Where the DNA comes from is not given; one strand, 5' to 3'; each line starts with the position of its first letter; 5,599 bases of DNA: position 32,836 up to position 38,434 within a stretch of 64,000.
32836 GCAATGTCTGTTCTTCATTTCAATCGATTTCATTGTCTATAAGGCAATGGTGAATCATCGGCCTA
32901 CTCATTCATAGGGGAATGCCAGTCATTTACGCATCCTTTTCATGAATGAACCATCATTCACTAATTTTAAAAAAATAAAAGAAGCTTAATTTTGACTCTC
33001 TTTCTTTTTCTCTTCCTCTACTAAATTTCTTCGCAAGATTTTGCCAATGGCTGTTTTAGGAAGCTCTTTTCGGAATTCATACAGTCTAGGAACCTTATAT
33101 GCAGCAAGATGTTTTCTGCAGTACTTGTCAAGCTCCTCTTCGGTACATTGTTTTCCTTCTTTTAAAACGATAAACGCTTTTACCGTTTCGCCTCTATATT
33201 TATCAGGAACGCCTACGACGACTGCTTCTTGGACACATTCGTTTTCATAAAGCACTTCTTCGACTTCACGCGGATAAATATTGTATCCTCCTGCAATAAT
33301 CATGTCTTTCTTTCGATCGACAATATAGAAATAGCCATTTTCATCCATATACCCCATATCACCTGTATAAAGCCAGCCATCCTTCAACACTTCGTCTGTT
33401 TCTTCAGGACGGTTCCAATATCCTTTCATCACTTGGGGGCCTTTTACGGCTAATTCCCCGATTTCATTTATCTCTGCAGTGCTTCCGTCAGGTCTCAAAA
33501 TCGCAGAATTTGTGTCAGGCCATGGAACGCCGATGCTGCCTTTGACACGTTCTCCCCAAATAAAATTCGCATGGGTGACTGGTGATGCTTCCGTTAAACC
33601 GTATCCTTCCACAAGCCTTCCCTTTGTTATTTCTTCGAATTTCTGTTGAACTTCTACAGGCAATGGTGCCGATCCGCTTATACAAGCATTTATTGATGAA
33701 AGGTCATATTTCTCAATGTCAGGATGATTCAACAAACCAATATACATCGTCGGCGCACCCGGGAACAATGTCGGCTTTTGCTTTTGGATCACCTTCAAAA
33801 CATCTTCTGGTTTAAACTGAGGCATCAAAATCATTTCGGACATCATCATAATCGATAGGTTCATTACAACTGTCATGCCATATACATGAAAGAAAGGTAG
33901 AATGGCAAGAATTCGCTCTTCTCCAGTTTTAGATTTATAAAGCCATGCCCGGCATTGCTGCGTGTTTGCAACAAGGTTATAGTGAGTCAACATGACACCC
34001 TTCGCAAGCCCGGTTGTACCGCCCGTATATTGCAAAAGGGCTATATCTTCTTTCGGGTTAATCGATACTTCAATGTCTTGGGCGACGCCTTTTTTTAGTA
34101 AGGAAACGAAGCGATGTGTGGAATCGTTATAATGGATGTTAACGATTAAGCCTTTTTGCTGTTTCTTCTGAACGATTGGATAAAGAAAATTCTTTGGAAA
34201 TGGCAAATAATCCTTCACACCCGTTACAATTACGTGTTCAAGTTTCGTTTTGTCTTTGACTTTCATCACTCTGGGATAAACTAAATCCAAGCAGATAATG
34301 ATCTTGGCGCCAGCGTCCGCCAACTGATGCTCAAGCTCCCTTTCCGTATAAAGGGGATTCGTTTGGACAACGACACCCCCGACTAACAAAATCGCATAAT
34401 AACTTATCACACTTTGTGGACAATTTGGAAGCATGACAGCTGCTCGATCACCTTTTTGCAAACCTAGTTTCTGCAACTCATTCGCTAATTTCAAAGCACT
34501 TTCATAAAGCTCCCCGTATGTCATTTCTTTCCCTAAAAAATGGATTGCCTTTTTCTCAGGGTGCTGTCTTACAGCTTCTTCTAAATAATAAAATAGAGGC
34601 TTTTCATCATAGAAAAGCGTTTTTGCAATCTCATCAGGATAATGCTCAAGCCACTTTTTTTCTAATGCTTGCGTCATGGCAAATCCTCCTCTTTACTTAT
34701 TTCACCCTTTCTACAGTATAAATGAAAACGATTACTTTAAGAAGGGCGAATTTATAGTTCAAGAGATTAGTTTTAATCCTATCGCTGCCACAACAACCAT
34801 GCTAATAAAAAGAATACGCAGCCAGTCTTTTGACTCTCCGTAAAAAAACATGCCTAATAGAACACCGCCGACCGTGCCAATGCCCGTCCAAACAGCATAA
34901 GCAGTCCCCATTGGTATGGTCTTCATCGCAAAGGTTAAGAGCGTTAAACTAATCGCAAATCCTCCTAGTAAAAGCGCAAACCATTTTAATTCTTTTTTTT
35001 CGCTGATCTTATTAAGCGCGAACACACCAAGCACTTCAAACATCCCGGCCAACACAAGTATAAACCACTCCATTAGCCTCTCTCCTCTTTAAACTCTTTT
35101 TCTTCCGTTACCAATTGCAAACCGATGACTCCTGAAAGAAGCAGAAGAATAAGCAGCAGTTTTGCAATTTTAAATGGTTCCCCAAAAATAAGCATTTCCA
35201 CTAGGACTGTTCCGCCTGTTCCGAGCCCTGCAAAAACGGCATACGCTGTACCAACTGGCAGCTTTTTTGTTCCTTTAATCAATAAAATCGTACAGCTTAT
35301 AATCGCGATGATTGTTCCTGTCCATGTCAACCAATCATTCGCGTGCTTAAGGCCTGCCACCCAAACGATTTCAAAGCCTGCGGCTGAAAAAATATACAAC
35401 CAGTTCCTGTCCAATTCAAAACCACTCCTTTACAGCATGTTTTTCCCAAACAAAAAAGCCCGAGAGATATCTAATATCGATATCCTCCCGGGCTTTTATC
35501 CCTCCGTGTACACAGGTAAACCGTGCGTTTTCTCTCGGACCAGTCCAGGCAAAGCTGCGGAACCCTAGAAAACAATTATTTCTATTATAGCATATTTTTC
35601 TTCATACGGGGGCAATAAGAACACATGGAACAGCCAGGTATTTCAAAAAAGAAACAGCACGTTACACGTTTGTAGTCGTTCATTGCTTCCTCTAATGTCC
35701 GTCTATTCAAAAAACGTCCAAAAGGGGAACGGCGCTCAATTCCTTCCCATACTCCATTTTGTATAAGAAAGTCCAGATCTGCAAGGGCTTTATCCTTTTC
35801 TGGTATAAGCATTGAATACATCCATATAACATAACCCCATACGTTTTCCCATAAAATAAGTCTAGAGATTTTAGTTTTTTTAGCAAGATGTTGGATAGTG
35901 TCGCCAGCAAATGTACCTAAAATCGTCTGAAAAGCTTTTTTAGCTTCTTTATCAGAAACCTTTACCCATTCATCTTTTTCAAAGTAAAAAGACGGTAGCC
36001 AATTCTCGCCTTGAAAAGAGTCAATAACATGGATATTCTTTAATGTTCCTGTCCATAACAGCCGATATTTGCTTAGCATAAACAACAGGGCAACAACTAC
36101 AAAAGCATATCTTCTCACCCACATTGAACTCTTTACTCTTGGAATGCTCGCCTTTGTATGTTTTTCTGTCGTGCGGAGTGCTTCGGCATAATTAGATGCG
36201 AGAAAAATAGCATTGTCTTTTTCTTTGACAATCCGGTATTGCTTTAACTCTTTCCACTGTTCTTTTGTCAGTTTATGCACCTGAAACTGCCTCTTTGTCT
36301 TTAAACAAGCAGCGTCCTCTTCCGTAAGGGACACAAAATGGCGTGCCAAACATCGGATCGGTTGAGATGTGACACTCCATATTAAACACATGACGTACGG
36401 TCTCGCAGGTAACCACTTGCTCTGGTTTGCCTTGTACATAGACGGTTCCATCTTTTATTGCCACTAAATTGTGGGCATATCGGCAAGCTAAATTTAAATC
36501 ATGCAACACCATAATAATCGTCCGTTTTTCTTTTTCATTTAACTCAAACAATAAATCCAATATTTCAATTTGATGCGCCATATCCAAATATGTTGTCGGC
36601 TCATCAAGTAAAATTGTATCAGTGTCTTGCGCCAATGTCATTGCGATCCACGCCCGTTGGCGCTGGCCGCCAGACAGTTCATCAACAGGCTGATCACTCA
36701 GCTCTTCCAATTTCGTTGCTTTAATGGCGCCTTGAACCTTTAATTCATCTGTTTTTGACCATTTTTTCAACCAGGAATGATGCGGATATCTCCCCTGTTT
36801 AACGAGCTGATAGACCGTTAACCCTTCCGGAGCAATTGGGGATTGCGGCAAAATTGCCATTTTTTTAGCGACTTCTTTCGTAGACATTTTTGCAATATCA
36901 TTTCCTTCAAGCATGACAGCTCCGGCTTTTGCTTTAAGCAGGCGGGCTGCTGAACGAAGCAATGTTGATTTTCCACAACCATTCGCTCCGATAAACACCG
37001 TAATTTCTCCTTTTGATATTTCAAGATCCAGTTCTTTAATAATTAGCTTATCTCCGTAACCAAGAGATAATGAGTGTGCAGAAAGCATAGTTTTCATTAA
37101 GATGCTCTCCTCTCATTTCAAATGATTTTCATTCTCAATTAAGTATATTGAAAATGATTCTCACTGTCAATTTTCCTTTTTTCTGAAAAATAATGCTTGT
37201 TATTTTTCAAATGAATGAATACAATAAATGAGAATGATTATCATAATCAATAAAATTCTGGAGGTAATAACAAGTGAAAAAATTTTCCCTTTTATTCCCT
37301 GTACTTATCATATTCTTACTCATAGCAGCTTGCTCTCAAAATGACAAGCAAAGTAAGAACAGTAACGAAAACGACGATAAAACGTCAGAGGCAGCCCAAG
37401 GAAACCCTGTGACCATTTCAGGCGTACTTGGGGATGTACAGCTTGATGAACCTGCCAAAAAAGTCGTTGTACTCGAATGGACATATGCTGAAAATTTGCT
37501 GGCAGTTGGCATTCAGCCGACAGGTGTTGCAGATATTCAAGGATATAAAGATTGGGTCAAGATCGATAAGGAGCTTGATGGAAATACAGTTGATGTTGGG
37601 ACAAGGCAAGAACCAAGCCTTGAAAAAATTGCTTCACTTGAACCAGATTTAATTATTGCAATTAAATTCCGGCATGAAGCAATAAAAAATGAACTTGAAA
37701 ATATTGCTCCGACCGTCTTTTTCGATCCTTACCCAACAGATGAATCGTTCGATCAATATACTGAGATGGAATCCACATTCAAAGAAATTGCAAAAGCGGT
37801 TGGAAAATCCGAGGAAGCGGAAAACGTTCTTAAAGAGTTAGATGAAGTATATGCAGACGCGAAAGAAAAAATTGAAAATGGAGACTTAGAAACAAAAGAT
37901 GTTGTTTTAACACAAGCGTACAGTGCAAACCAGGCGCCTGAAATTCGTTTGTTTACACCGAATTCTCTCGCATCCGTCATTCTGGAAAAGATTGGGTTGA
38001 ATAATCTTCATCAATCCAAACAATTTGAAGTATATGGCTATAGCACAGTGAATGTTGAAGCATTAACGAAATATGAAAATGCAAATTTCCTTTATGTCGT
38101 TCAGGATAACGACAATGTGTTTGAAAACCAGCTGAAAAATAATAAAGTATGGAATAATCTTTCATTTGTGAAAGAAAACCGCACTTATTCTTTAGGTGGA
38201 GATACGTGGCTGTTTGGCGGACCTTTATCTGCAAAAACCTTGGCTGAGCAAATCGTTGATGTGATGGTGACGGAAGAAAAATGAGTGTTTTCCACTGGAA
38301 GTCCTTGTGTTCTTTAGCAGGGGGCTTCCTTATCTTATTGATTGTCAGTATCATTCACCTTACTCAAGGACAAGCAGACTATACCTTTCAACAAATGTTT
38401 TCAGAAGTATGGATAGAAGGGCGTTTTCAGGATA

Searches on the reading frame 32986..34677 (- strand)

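Call 71: search_protein_families(library=ncbifam, proteins=[window:32986-34677:-], max_evalue=1e-10)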
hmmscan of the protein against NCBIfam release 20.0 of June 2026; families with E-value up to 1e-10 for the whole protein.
window:32986-34677:- (563 aa): 104 families (the best 25 are shown)
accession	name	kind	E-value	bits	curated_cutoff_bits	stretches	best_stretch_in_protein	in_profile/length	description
NF005220.0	PRK06710.1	equivalog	2.2e-262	871.2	1116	1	5-561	3-558/563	long-chain-fatty-acid--CoA ligase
NF004114.0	PRK05605.1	equivalog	2.7e-177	590.6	766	1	3-558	11-571/575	long-chain-fatty-acid--CoA ligase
NF005463.0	PRK07059.1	subfamily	1.1e-155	519.2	869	1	6-555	2-555/557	long-chain-fatty-acid--CoA ligase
NF006523.0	PRK08974.1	equivalog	7.8e-153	509.6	884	1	5-561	1-558/561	long-chain-fatty-acid--CoA ligase FadD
NF004229.0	PRK05677.1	subfamily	1.6e-149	499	879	1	6-561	3-560/563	long-chain-fatty-acid--CoA ligase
NF006181.0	PRK08314.1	subfamily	9.3e-148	492.9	705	1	6-561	4-559/563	long-chain-fatty-acid--CoA ligase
NF004837.0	PRK06187.1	subfamily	2.4e-142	474.9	476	1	31-561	13-527/531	long-chain-fatty-acid--CoA ligase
NF006442.0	PRK08751.1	equivalog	9.6e-142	473.2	1023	1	6-555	4-557/560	long-chain fatty acid--CoA ligase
NF009139.0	PRK12492.1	equivalog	2e-125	419.4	1018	1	32-554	30-560/562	long-chain-fatty-acid--CoA ligase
NF009233.0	PRK12583.1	subfamily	2.2e-113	379.6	832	1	31-553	23-547/558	fatty acid CoA ligase family protein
NF005702.0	PRK07514.1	subfamily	9.3e-113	377.2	558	2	196-556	143-500/506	malonyl-CoA synthase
TIGR03205.1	pimA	equivalog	5.1e-111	371.7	705.6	1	31-552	26-540/541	dicarboxylate--CoA ligase PimA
NF006182.0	PRK08316.1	subfamily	6.9e-111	371.3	663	1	32-559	17-520/523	fatty acyl-CoA synthetase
NF004822.0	PRK06178.1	equivalog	8.4e-110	368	782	1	3-557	12-568/571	acyl-CoA synthetase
NF005714.0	PRK07529.1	subfamily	3.8e-105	352.6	632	1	31-559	35-579/640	acyl-CoA synthetase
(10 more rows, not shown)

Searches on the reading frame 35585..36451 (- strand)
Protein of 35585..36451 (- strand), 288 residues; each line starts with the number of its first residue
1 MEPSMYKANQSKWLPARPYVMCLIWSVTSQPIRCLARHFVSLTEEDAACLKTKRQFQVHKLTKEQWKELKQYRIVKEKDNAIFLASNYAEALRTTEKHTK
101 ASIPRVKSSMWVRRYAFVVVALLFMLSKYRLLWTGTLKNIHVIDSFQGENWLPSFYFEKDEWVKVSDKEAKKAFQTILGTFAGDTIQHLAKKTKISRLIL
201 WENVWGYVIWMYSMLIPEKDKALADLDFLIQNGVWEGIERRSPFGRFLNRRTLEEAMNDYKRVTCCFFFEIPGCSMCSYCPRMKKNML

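Call 71: search_protein_families(library=ncbifam, proteins=[window:35585-36451:-], max_evalue=1e-10)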
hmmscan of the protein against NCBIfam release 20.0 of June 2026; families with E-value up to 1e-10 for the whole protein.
window:35585-36451:- (288 aa): 1 family
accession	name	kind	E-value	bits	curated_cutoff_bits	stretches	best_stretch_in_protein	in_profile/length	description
TIGR03951.1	Fe_III_red_FhuF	equivalog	3.2e-13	50.2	63.85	1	108-282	6-181/182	siderophore-iron reductase FhuF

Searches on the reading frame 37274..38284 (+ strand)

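Call 81: search_protein_families(library=pfam, proteins=[window:37274-38284:+], max_evalue=1e-8)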
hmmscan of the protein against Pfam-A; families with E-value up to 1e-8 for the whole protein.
window:37274-38284:+ (336 aa): 1 family
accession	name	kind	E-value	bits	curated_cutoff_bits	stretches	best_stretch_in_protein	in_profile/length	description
PF01497.23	Peripla_BP_2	-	3.5e-32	112.1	27.5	1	64-309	1-233/235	Periplasmic binding protein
